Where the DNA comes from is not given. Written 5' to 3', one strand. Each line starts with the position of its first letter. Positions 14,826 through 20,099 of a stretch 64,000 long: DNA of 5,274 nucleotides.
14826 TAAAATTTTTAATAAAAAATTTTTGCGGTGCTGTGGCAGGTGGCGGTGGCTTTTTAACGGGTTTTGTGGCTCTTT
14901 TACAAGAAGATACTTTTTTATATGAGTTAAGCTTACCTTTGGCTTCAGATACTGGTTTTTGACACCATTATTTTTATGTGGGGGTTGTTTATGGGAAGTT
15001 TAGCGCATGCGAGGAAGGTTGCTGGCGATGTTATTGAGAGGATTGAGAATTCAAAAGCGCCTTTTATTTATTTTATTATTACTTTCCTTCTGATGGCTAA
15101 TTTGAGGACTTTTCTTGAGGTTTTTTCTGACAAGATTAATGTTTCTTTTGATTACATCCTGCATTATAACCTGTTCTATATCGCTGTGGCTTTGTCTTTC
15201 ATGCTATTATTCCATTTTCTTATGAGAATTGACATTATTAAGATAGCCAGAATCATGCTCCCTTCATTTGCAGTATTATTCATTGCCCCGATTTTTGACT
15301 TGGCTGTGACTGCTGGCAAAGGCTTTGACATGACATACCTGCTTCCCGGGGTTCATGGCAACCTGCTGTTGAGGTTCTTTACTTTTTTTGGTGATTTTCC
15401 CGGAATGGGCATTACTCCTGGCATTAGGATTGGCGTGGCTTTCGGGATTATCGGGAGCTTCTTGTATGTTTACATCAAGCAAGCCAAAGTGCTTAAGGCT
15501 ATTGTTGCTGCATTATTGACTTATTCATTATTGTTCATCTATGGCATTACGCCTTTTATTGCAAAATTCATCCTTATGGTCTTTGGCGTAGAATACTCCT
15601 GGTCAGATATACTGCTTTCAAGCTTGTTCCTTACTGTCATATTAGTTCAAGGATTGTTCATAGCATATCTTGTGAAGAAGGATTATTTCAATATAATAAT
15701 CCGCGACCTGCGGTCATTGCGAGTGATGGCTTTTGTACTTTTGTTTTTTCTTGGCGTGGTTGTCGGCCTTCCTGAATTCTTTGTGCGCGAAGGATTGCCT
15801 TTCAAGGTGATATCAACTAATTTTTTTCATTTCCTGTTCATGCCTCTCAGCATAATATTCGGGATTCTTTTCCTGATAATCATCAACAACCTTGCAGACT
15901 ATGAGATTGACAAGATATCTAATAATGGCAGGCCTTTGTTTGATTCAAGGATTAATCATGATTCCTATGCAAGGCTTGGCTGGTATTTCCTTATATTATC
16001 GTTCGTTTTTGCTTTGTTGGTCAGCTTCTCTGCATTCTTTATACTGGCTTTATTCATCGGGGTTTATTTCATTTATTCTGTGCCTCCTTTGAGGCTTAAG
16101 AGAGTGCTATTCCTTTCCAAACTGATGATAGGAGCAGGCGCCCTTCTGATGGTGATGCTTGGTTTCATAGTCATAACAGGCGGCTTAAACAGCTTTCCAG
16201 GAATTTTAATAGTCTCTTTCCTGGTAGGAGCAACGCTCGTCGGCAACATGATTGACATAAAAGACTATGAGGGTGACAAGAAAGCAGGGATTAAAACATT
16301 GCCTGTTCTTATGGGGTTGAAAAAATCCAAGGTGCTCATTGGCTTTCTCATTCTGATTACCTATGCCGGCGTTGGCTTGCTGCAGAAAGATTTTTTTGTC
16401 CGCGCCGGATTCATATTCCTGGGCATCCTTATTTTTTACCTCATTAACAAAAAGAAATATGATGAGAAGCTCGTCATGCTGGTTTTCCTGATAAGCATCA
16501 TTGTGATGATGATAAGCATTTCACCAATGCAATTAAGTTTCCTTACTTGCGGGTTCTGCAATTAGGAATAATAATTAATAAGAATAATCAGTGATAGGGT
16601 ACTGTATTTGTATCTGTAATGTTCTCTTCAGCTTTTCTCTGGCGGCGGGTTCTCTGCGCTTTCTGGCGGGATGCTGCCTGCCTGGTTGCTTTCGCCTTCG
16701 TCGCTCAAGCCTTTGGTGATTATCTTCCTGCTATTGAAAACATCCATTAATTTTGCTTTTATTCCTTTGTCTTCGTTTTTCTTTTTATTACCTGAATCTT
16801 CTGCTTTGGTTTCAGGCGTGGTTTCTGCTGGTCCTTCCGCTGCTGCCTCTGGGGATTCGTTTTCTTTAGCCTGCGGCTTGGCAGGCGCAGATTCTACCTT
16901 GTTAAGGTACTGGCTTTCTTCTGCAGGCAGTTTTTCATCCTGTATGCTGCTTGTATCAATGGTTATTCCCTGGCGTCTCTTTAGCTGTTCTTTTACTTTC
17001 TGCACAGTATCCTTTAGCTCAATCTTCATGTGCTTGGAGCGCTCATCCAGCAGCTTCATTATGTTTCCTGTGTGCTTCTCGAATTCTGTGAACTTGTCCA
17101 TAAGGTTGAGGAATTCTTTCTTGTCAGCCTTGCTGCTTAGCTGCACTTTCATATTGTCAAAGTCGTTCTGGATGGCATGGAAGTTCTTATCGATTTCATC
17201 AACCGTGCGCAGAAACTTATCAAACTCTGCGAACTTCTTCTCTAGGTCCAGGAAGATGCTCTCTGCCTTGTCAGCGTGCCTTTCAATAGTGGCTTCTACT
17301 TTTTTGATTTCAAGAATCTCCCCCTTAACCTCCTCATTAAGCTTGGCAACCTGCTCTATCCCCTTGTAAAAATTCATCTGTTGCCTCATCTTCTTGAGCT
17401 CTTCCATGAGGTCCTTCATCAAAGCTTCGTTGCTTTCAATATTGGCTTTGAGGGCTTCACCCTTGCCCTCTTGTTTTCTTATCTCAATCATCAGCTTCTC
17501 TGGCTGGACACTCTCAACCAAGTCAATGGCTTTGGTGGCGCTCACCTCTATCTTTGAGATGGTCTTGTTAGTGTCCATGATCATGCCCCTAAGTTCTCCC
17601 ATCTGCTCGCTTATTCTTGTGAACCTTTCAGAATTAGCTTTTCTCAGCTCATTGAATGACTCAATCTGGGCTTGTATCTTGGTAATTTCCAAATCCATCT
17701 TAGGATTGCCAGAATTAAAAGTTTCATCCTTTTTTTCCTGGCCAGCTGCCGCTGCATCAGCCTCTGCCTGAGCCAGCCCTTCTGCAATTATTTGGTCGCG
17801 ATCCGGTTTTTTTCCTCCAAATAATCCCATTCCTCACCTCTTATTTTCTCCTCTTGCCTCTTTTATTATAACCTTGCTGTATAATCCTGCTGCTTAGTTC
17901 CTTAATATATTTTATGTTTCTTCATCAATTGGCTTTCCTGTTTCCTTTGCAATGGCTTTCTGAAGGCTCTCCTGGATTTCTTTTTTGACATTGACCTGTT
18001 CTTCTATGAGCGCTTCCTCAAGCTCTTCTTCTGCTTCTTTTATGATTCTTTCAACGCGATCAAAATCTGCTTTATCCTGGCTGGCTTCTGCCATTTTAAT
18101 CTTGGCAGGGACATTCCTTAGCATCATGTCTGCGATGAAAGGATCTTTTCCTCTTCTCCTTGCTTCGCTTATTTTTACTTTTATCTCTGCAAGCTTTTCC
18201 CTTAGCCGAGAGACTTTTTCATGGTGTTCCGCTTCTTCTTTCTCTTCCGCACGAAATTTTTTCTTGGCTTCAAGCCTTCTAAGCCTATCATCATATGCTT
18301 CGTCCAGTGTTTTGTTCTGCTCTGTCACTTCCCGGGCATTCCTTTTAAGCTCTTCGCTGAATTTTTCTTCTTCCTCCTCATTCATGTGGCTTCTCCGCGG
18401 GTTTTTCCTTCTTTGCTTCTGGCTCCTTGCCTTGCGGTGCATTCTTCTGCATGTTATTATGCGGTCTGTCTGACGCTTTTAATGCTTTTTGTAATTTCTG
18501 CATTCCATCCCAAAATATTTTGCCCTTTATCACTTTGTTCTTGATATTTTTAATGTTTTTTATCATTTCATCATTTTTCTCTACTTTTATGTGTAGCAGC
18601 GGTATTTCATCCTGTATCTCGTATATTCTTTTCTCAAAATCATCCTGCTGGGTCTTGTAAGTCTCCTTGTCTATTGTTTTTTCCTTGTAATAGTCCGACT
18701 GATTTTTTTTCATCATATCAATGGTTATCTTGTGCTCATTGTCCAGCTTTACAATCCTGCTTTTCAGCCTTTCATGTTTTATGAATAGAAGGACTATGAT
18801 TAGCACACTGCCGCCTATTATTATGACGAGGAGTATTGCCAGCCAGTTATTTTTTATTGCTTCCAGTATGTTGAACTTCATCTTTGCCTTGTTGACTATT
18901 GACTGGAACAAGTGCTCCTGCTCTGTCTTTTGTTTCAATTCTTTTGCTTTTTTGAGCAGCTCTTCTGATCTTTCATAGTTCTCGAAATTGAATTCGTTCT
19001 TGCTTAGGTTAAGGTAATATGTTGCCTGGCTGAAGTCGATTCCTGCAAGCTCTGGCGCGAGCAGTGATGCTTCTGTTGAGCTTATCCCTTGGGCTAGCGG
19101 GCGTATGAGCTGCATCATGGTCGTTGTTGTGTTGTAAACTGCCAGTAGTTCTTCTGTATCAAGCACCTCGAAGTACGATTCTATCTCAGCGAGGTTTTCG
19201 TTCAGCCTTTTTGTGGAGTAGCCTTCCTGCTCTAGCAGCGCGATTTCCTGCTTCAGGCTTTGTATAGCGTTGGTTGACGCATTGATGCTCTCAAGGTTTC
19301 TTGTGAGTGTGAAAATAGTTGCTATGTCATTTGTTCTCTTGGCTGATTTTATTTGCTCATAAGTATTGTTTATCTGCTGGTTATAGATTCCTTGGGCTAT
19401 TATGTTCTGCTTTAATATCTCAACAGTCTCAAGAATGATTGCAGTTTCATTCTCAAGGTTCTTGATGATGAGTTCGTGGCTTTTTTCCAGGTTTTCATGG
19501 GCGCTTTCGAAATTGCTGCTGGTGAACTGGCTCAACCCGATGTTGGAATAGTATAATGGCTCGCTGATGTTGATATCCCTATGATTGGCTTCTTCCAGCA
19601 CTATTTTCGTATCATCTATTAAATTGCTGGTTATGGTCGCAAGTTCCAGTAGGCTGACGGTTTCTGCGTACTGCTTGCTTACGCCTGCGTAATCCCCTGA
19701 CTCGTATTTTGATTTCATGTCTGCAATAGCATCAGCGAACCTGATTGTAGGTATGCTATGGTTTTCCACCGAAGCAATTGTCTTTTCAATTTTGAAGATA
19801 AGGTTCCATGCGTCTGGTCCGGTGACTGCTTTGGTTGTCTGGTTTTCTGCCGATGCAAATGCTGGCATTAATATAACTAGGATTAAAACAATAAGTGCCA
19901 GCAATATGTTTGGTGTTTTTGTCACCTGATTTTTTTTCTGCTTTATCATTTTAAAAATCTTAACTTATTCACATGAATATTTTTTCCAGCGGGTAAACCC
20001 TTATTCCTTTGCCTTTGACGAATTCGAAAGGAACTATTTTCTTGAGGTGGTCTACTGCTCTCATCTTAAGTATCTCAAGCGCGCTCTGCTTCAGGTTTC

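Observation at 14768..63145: Dispersed family of structured palindromic repeats (8 copies in 64 kb) with compensatory stem changes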

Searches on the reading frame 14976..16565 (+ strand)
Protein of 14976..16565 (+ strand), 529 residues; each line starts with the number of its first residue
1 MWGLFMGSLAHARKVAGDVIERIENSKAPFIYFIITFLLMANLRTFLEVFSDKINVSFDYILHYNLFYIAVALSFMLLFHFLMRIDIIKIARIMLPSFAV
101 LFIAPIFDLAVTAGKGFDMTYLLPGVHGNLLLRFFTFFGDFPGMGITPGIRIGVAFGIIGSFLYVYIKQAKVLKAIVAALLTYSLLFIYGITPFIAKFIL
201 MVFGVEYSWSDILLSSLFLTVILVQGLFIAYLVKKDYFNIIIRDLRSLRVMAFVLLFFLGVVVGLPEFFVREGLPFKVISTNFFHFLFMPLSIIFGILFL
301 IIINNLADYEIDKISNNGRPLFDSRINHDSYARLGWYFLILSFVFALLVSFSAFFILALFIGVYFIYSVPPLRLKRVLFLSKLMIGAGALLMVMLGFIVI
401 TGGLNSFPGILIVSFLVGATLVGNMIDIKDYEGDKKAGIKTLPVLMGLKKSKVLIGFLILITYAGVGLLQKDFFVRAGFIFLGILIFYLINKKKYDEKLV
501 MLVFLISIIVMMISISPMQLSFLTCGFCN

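Call 14: search_protein_families(library=pfam, proteins=[window:14976-16565:+], max_evalue=0.01)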
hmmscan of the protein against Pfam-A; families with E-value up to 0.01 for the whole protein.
window:14976-16565:+ (529 aa): 1 family
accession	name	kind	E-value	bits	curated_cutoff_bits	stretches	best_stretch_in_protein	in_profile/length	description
PF01040.23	UbiA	-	1.4e-29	103.6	34.2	1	282-498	18-238/250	UbiA prenyltransferase family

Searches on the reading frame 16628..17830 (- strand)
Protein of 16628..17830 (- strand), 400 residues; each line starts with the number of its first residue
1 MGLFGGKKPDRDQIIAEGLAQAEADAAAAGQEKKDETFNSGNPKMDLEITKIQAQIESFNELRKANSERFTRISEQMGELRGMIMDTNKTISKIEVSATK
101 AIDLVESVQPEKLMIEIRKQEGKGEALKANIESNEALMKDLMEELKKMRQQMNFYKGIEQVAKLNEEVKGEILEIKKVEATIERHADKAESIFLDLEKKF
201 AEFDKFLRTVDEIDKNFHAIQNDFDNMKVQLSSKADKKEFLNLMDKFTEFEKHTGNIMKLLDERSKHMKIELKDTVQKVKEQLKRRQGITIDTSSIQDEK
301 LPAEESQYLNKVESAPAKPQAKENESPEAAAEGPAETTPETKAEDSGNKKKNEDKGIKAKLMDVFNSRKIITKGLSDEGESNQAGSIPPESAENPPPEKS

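Call 14: search_protein_families(library=pfam, proteins=[window:16628-17830:-], max_evalue=0.01)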
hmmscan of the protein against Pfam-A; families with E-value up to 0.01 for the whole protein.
window:16628-17830:- (400 aa): 1 family
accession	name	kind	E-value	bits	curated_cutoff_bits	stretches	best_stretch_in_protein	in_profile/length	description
PF00240.29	ubiquitin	-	0.005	17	25.4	0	259-291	4-36/72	Ubiquitin family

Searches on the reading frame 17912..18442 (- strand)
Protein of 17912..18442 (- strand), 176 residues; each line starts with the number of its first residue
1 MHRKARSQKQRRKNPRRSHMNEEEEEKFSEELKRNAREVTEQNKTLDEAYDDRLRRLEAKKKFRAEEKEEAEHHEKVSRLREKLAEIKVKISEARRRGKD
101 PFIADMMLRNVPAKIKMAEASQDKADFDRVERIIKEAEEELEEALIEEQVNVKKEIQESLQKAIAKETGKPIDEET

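Call 79: search_protein_families(library=pfam, proteins=[window:17912-18442:-], max_evalue=0.001)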
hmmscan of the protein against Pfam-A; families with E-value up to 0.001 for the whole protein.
window:17912-18442:- (176 aa): 0 families

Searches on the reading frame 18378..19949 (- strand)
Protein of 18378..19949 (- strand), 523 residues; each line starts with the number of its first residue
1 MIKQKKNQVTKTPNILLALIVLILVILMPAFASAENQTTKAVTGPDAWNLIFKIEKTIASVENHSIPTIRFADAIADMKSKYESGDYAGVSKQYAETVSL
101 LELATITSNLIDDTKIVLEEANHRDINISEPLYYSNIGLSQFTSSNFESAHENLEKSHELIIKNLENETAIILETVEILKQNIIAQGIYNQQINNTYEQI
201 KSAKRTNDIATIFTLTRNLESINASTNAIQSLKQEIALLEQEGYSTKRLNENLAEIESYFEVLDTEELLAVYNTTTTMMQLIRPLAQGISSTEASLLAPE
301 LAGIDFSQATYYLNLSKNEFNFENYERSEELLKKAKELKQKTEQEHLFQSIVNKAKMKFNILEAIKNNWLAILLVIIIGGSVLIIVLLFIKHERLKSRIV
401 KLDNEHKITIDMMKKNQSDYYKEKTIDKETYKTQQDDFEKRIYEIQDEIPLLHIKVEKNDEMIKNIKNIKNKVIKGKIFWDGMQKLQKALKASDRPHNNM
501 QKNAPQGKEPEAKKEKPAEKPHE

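Call 14: search_protein_families(library=pfam, proteins=[window:18378-19949:-], max_evalue=0.01)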
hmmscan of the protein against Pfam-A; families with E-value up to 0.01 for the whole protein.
window:18378-19949:- (523 aa): 1 family
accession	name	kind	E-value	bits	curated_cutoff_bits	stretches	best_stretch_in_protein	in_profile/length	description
PF13424.12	TPR_12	-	0.0028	18.2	30.1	0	309-341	3-35/77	Tetratricopeptide repeat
